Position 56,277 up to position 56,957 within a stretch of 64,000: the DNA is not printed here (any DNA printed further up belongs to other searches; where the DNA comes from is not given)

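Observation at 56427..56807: Type IV pilin-like gene embedded and translationally coupled within the phage tail module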

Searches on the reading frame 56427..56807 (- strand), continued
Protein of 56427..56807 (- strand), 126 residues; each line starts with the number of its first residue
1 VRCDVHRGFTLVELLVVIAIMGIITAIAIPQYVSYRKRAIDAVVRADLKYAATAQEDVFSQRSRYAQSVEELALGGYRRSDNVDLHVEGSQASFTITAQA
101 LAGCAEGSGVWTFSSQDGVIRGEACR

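Call 76: find_encoding_contigs(protein=P0004, flank=6000, max_places=2)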
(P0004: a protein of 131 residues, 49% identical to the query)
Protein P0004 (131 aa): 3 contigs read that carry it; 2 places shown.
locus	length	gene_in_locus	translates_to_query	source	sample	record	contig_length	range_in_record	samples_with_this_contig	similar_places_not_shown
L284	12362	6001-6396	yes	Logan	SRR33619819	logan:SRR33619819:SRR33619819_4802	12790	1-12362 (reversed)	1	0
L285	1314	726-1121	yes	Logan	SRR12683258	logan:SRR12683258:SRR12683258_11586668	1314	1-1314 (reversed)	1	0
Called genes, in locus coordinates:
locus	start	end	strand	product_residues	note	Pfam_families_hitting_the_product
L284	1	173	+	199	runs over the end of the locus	?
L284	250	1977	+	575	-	PF05157:MshEN, PF00437:T2SSE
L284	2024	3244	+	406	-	PF28597:T2SSF_N, PF00482:T2SSF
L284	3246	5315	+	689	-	PF25323:6TM_PilS, PF00989:PAS, PF08448:PAS_4, PF13426:PAS_9, PF00158:Sigma54_activat, PF14532:Sigma54_activ_2, PF07728:AAA_5, PF25601:AAA_lid_14, +1 more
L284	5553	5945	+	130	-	PF07963:N_methyl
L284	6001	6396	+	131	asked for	PF07963:N_methyl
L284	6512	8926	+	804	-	PF09586:YfhO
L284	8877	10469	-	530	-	PF13231:PMT_2, PF02366:PMT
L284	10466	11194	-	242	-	PF00535:Glycos_transf_2, PF10111:Glyco_tranf_2_2 (weak)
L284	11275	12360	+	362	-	?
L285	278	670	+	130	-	PF07963:N_methyl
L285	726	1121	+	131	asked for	PF07963:N_methyl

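Call 77: find_encoding_contigs(protein=P0012, flank=6000, max_places=2)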
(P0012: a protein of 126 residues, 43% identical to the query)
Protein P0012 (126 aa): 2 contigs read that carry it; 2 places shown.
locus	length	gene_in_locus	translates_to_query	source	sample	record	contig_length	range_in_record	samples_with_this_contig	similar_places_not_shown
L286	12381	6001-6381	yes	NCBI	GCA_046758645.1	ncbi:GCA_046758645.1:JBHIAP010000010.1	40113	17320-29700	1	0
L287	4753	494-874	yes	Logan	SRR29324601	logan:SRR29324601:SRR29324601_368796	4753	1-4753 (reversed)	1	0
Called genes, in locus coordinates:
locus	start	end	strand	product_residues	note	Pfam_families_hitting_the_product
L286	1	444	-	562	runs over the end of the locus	PF20695:UbiD_N, PF01977:UbiD, PF20696:UbiD_C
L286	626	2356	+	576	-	PF05157:MshEN, PF00437:T2SSE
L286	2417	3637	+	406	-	PF28597:T2SSF_N, PF00482:T2SSF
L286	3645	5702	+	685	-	PF25323:6TM_PilS, PF00989:PAS, PF08448:PAS_4 (weak), PF13426:PAS_9, PF00158:Sigma54_activat, PF14532:Sigma54_activ_2, PF25601:AAA_lid_14, PF02954:HTH_8, +1 more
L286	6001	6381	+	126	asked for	PF07963:N_methyl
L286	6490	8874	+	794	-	PF09586:YfhO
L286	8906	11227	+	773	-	PF09586:YfhO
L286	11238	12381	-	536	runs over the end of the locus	PF02366:PMT, PF13231:PMT_2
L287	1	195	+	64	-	?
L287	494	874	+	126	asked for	PF07963:N_methyl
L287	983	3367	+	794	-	PF09586:YfhO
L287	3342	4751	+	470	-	?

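Call 79: search_protein_families(library=padloc, proteins=[window:56427-56807:-], max_evalue=0.001)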
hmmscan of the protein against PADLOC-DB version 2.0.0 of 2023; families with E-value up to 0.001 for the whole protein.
window:56427-56807:- (126 aa): 0 families
